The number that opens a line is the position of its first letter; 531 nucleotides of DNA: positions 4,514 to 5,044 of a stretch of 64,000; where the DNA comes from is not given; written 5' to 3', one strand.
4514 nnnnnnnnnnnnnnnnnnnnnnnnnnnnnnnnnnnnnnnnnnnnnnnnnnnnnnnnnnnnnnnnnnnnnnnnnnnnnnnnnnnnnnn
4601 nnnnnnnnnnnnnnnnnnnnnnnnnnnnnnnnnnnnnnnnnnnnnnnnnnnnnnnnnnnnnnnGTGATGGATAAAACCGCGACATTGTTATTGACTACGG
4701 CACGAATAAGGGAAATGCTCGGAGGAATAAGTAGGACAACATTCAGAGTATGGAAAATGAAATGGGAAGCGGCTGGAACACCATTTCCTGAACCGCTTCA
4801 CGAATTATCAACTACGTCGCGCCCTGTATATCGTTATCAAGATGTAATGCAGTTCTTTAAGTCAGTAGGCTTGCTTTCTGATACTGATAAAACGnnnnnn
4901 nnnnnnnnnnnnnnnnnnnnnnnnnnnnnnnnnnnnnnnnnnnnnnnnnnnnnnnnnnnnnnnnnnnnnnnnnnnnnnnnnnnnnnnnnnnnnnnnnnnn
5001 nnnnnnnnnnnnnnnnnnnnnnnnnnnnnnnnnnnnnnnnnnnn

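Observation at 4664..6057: Convergent 61-bp 3'-end overlap between the putative excisionase and the integrase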

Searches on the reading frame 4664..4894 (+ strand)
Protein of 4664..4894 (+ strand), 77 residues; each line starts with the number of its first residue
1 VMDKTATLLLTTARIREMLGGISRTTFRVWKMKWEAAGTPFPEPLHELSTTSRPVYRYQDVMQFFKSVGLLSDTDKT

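Call 3: search_protein_families(library=pfam, proteins=[window:4664-4894:+], max_evalue=0.1)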
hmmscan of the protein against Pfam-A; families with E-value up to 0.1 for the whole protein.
window:4664-4894:+ (77 aa): 2 families
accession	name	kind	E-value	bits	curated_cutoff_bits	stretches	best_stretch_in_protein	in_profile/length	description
PF13518.12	HTH_28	-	0.014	15.9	25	1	21-38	23-40/52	Helix-turn-helix domain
PF13384.12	HTH_23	-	0.052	13.8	24.6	1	10-38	18-45/50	Homeodomain-like domain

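Call 10: search_protein_families(library=phrogs, proteins=[window:4667-4894:+], max_evalue=0.01)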
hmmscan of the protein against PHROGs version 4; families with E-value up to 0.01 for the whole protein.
window:4667-4894:+ (76 aa): 1 family
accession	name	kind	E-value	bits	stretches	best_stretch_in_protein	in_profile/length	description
phrog_4745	-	DNA, RNA and nucleotide metabolism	1.2e-08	35.7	1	4-75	27-95/107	DNA binding protein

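Call 11: search_protein_families(library=ncbifam, proteins=[window:4667-4894:+], max_evalue=0.1)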
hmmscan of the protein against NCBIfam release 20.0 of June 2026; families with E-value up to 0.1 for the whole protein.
window:4667-4894:+ (76 aa): 1 family
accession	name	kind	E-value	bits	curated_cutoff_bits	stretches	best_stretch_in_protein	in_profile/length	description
NF033499.1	Xis_Gifsy_1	exception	0.088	12.9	60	1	2-44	2-42/92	excisionase Xis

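Call 18: find_homologous_proteins(query=window:4667-4894:+, max_evalue=0.001)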
Query window:4667-4894:+ (76 aa): 22 proteins with E <= 0.001 among 23 candidates.
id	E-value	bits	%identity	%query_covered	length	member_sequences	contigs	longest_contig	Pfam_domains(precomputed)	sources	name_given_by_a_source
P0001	3.9e-43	162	99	100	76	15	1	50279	-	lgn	-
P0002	1.7e-32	128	77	99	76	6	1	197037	-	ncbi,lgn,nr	ncbi:helix-turn-helix domain-containing protein [Escherichia coli]|nr:helix-turn-helix domain-contai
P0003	3.1e-21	92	86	66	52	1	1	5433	-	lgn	-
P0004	1.5e-17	81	52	99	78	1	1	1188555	-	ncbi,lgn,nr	ncbi:helix-turn-helix domain-containing protein [Escherichia coli]|nr:helix-turn-helix domain-contai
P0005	1.7e-17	80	52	99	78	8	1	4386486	-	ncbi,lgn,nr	ncbi:helix-turn-helix domain-containing protein [Escherichia coli]|nr:helix-turn-helix domain-contai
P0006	2.2e-17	80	51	99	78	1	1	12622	-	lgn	-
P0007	3.0e-17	80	51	99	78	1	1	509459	-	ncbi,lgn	ncbi:helix-turn-helix domain-containing protein [Escherichia coli]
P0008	3.0e-17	80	51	99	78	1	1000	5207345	-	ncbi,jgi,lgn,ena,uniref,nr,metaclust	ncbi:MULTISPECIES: hypothetical protein [Enterobacteriaceae]|uniref:hypothetical protein n=1 Tax=Ent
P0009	3.1e-17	80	51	99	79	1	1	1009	-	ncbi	ncbi:TPA: hypothetical protein ACP2RB_004886, partial [Escherichia coli]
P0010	4.1e-17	79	51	99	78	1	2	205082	-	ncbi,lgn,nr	ncbi:helix-turn-helix domain-containing protein [Escherichia coli]|nr:helix-turn-helix domain-contai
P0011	5.8e-17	79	51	99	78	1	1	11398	-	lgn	-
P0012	5.8e-17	79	51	99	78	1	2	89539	-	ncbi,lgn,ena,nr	ncbi:helix-turn-helix domain-containing protein [Escherichia coli]|nr:helix-turn-helix domain-contai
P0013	5.8e-17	79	51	99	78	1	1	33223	-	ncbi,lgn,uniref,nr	ncbi:helix-turn-helix domain-containing protein [Escherichia coli]|uniref:helix-turn-helix domain-co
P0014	5.8e-17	79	51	99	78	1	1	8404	-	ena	-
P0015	7.7e-17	78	49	99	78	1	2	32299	-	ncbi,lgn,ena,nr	ncbi:helix-turn-helix domain-containing protein [Escherichia coli]|nr:helix-turn-helix domain-contai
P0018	3.8e-13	67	49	92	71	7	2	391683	-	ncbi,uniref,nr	ncbi:helix-turn-helix transcriptional regulator [Klebsiella grimontii]|uniref:helix-turn-helix trans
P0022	1.4e-9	55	45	89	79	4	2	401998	-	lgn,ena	-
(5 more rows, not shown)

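Call 21: find_encoding_contigs(protein=P0008, flank=4000, max_places=4)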
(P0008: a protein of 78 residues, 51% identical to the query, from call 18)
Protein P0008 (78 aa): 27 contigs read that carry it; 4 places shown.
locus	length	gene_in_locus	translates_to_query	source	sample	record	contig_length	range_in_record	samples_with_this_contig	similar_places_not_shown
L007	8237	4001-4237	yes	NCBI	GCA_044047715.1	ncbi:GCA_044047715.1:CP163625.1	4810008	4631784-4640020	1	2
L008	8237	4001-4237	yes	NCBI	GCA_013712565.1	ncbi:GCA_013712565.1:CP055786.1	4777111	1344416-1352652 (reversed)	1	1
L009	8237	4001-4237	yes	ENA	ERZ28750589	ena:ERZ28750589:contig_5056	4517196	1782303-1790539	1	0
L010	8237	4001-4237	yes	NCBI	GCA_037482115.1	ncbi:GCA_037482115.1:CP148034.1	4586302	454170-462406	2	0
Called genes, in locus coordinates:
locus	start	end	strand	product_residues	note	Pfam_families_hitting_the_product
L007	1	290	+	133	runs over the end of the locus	PF20901:Sf6_terminase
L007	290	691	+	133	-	-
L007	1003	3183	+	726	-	PF10145:PhageMin_Tail (weak)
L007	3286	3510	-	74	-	-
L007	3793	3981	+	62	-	-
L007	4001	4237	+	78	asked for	-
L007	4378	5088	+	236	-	PF01381:HTH_3 (weak)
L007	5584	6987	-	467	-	PF06277:EutA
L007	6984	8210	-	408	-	PF04346:EutH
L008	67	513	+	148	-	PF20901:Sf6_terminase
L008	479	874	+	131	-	-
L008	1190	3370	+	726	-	-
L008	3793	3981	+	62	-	-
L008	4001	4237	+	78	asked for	-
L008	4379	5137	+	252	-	PF01381:HTH_3 (faint)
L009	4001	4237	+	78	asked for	-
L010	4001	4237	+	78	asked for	-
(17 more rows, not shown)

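Call 22: find_encoding_contigs(protein=P0018, flank=4000, max_places=3)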
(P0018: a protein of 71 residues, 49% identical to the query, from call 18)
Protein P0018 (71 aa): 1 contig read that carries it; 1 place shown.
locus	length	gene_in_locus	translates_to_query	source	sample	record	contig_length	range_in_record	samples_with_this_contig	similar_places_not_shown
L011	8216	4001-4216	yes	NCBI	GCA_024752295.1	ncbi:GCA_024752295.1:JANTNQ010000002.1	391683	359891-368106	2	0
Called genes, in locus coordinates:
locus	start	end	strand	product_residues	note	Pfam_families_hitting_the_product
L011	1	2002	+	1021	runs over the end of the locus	-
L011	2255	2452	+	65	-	-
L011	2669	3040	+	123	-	-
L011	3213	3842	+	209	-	-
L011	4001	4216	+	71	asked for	-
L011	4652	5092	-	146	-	-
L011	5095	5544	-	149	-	-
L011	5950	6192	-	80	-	PF06806:DUF1233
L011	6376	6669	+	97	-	-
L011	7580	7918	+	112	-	-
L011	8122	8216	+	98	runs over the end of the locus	-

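Call 23: find_encoding_contigs(protein=P0022, flank=4000, max_places=3)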
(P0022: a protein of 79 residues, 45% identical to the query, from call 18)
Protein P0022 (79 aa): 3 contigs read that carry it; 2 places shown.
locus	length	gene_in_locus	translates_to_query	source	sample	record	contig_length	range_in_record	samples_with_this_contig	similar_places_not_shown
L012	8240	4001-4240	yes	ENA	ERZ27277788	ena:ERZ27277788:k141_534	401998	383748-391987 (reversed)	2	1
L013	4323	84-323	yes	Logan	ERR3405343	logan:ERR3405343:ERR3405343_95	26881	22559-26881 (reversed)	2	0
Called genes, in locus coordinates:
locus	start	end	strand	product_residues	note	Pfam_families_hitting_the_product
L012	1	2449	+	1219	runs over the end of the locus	PF06630:Exonuc_VIII, PF12684:DUF3799 (faint)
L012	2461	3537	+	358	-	PF03837:RecT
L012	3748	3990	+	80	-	PF13269:DUF4060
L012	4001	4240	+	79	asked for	-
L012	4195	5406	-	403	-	PF13356:Arm-DNA-bind_3, PF00589:Phage_integrase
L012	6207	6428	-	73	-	PF10965:DUF2767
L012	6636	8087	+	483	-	PF00669:Flagellin_N, PF00700:Flagellin_C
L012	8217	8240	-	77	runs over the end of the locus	-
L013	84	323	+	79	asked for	-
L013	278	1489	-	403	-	PF13356:Arm-DNA-bind_3, PF00589:Phage_integrase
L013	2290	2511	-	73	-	PF10965:DUF2767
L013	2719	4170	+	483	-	PF00669:Flagellin_N, PF00700:Flagellin_C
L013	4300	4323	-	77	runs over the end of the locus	-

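Call 31: predict_structure(alignment_id=A1)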
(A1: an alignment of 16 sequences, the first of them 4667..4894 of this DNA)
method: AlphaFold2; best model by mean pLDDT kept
length: 76 residues; sequences in the alignment: 16
mean_pLDDT: 81.7   pTM: 0.65
mean pLDDT of the five models: 81.7, 81.4, 80.2, 79.8, 79.6
residues with pLDDT >= 90: 37; 70-90: 22; 50-70: 11; < 50: 6
segments of 3 or more residues with pLDDT < 50: 73-76
pLDDT, mean of each block of 10 residues (from residue 1): 67 91 93 93 75 86 88 50
secondary structure, 60 per line:
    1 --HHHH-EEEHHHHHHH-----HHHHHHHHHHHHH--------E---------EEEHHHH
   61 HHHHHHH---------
elements in order: H3-6 E8-10 H11-17 H23-35 E54-56 H57-67

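Call 33: search_solved_structures(query=A1, max_evalue=10, show_alignments=2)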
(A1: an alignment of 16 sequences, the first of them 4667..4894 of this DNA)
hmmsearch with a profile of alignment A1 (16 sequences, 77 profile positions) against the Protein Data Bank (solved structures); distinct sequences matched with E-value up to 10: 5.
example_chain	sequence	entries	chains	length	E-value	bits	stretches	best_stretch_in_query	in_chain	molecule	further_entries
7x4l_A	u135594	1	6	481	0.45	13.4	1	16-49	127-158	Glutamate decarboxylase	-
7x4y_A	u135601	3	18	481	0.45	13.4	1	16-49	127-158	Glutamate decarboxylase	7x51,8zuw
7x4r_A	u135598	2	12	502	0.47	13.3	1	16-49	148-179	Glutamate decarboxylase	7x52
7xya_G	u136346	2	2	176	0.56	13.1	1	16-35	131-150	AlpA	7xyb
3riu_A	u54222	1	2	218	1.7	11.6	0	7-24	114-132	Translin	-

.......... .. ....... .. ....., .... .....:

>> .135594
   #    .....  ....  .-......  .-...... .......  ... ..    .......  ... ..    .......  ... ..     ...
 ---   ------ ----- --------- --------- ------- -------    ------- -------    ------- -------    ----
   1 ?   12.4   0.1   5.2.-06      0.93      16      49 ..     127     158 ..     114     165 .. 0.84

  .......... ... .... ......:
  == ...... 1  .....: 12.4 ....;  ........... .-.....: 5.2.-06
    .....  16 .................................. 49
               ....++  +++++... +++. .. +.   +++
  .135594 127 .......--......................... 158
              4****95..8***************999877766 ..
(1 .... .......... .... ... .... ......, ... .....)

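Call 34: fold_search(model_id=the predicted structure, library=pdb)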
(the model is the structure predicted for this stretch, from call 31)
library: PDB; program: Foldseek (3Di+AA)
matches with E <= 10: 82; with E <= 0.001: 0
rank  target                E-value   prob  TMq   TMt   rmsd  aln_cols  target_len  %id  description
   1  8c3t                  1.8e-01  0.87  0.52  0.64   3.5        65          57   18  Structure of the GIsul2 transposon excisionase (released 2024-01-10)
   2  2jml_MODEL_1_A        4.8e-01  0.54  0.46  0.44   4.3        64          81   23  Solution structure of the N-terminal domain of CarA repressor (released 2007-02-13)
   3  8dgl_B                7.3e-01  0.35  0.44  0.48   5.0        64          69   19  Crystal Structure of the RdfS Excisionase (released 2022-10-05)
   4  1j9i_MODEL_1_A        9.0e-01  0.25  0.41  0.45   4.9        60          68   15  STRUCTURE OF THE DNA BINDING DOMAIN OF THE GPNU1 SUBUNIT OF LAMBDA TERMINASE (released 2002-08-14)
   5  3ucs_A                9.6e-01  0.33  0.44  0.36   4.6        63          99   17  Crystal structure of the complex between CBPA J-domain and CBPM (released 2013-07-03)
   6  7nad_n                9.6e-01  0.20  0.45  0.36  18.0        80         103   19  State E2 nucleolar 60S ribosomal biogenesis intermediate - Spb4 local refinement model (released 2022-11-09)
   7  8fkt_SM               1.3e+00  0.23  0.44  0.10   3.8        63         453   24  Human nucleolar pre-60S ribosomal subunit (State C1) (released 2023-07-12)
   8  3ucs_B                1.6e+00  0.28  0.46  0.37   4.5        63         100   17  Crystal structure of the complex between CBPA J-domain and CBPM (released 2013-07-03)
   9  8qdf_C                1.6e+00  0.11  0.36  0.28   6.6        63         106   17  Engineered LmrR with Met-89 replaced by para-boronophenylalanine (released 2024-05-01)
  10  8dgl_A                1.8e+00  0.25  0.48  0.53   4.5        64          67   19  Crystal Structure of the RdfS Excisionase (released 2022-10-05)
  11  8fky_SM               2.2e+00  0.14  0.45  0.10   4.4        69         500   25  Human nucleolar pre-60S ribosomal subunit (State F) (released 2023-07-12)
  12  4asn_A                2.6e+00  0.13  0.40  0.36   4.5        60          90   18  TubR from Bacillus megaterium pBM400 (released 2012-10-03)
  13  5d8c_B                2.7e+00  0.14  0.46  0.31   6.0        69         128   22  Crystal structure of HiNmlR, a MerR family regulator lacking the sensor domain, bound to promoter DNA (released 2016-06-29)
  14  8i9x_CJ               2.7e+00  0.14  0.43  0.09   4.6        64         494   22  Cryo-EM structure of a Chaetomium thermophilum pre-60S ribosomal subunit - Ytm1-1 (released 2023-05-17)
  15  5xbt_A                2.9e+00  0.16  0.47  0.17   3.9        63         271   21  The structure of BrlR bound to c-di-GMP (released 2018-05-02)
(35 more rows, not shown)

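Call 35: search_protein_representatives(alignment_id=A1)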
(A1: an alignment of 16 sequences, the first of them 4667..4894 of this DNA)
Query: 16 sequences, 77 profile positions. Proteins with E-value up to 0.001 (for the whole library): 28; up to 1e-10: 18; up to 1e-30: 0. The best 28 are listed.
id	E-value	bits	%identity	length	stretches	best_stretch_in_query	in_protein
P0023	1.7e-30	120.6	-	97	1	3-72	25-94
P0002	2.4e-30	120.1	-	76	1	1-77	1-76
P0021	1.3e-27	111.4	-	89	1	8-71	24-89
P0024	4.0e-27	109.8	-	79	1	3-72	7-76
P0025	2.8e-25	103.8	-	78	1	2-77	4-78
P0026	1.1e-24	101.9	-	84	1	20-77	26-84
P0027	3.3e-24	100.4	-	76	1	3-72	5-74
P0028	1.8e-22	94.8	-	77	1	1-61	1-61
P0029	4.7e-22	93.5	-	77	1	3-71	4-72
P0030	6.0e-22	93.2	-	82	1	5-76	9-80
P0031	3.2e-21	90.8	-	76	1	1-59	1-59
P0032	5.7e-17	77.2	-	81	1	5-74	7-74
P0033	9.6e-16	73.3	-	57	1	3-41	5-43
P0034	4.1e-15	71.3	-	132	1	6-76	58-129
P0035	8.8e-14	67.0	-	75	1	1-77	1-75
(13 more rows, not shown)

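Call 36: search_protein_families(library=pfam, alignment_id=A1, max_evalue=1)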
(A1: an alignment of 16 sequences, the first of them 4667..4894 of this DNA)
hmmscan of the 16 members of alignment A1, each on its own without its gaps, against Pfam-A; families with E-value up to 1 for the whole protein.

A. member 1, window:4667-4894:+ (76 aa): 2 families
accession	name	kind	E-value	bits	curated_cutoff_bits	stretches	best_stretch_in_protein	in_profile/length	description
PF13518.12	HTH_28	-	0.014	15.9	25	1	20-37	23-40/52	Helix-turn-helix domain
PF13384.12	HTH_23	-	0.054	13.8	24.6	1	9-37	18-45/50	Homeodomain-like domain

B. families by the number of members that match (of 16 scanned): 9 families
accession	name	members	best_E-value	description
PF13384.12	HTH_23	9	6.2e-07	Homeodomain-like domain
PF13518.12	HTH_28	7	9e-05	Helix-turn-helix domain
PF13551.12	HTH_29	6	0.00073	Winged helix-turn helix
PF12728.13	HTH_17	4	0.035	Helix-turn-helix domain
PF01527.26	HTH_Tnp_1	3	0.072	Transposase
PF02954.25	HTH_8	2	0.016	Bacterial regulatory protein, Fis family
PF05930.18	Phage_AlpA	2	0.2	Prophage CP4-57 regulatory protein (AlpA)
PF20432.4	Xre-like-HTH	2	0.21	Antitoxin Xre-like helix-turn-helix domain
PF02796.21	HTH_7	1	0.19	Helix-turn-helix domain of resolvase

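Call 38: find_related_loci(query=A1, collection=viral_contigs, flank=3000)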
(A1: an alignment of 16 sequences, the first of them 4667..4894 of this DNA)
Query A1 (76 aa) in viral_contigs; peptide patterns used: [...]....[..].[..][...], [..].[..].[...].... (x = any residue, [..] = any of these).
123 stretches matched a pattern; 102 encode a relative of the query (tblastn E <= 1e-3); the best 80 are kept; 80 distinct loci.
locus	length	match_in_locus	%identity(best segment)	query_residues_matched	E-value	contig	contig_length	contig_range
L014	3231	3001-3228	100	1-76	2e-48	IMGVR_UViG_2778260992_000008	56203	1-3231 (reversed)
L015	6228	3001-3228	99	1-76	5e-48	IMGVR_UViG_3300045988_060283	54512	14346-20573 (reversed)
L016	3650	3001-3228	59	1-76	5e-26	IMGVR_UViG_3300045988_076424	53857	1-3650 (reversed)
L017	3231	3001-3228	59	1-76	5e-26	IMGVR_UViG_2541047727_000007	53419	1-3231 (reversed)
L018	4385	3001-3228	58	1-76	8e-26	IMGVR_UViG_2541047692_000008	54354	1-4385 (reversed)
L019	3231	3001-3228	58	1-76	8e-26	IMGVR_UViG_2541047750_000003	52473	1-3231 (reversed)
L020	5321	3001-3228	58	1-76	8e-26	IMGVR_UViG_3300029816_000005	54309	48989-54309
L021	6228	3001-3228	58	1-76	8e-26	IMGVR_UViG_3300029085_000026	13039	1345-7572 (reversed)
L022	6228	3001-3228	58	1-76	8e-26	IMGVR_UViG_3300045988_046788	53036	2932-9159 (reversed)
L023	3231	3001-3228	58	1-76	8e-26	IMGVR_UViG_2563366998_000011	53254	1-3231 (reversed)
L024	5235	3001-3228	58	1-76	8e-26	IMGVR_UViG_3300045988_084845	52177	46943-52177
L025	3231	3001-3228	57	1-76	1e-25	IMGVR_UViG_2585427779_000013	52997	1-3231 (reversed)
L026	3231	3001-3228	58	1-76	1e-25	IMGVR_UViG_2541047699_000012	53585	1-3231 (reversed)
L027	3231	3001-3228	58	1-76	1e-25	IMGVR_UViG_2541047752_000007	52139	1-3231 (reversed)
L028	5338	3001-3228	58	1-76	1e-25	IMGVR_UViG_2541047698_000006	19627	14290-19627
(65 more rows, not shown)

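Call 58: search_dna_similar(query=window:4667-4894:+, collection=phages, mode=protein, max_evalue=0.001, max_rows=60, rows=spread)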
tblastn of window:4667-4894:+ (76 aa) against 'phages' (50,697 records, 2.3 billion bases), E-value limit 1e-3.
Records with a match: 10; places in all: 10; records where one place covers at least 80% of the query: 9.
Best place of each record, by identity: <60% 10.
By first word of the organism name: Escherichia 6; Salmonella 2; Enterobacteria 1; Proteus 1.
By host as written in the record: Escherichia coli K-12 5; Salmonella serovar Winston 2; Escherichia coli str. K-12 substr. W3110 1; Escherichia coli 1; Proteus vulgaris 1.
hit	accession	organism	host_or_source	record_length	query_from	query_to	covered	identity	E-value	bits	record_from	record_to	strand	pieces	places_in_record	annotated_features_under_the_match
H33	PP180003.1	Escherichia phage mEp515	Escherichia coli K-12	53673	1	76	100%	57.9%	3e-17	79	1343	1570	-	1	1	integrase | hypothetical protein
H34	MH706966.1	Enterobacteria phage mEp021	Escherichia coli str. K-12 substr. W3110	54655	1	76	100%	57.9%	3e-17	79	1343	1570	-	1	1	putative helix-turn-helix domain-containing protein | putative integrase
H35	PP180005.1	Escherichia phage mEp554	Escherichia coli K-12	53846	1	76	100%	57.9%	7e-17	78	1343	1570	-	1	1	hypothetical protein (x2) | integrase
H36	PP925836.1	Escherichia phage MagusPhagus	Escherichia coli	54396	1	70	92%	44.4%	2e-11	63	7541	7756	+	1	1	hypothetical protein (x3)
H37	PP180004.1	Escherichia phage mEp044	Escherichia coli K-12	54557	1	70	92%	44.4%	3e-11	62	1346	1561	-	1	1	hypothetical protein (x2) | integrase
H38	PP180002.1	Escherichia phage mEp013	Escherichia coli K-12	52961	1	70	92%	43.1%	6e-11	61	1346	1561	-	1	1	hypothetical protein (x2) | integrase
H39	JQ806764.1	Salmonella phage vB_SosS_Oslo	Salmonella serovar Winston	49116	13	76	84%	46.2%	5e-11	62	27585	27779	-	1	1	hypothetical protein | integrase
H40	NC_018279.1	Salmonella phage vB_SosS_Oslo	Salmonella serovar Winston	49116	13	76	84%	46.2%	5e-11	62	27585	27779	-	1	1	hypothetical protein | site-specific integrase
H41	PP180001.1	Escherichia phage mEp010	Escherichia coli K-12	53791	1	70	92%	41.7%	5e-11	62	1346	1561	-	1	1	hypothetical protein (x2) | integrase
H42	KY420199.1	Proteus phage vB_PvuS_Pm34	Proteus vulgaris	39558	13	68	74%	49.1%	1e-8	55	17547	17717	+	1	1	hypothetical protein | integrase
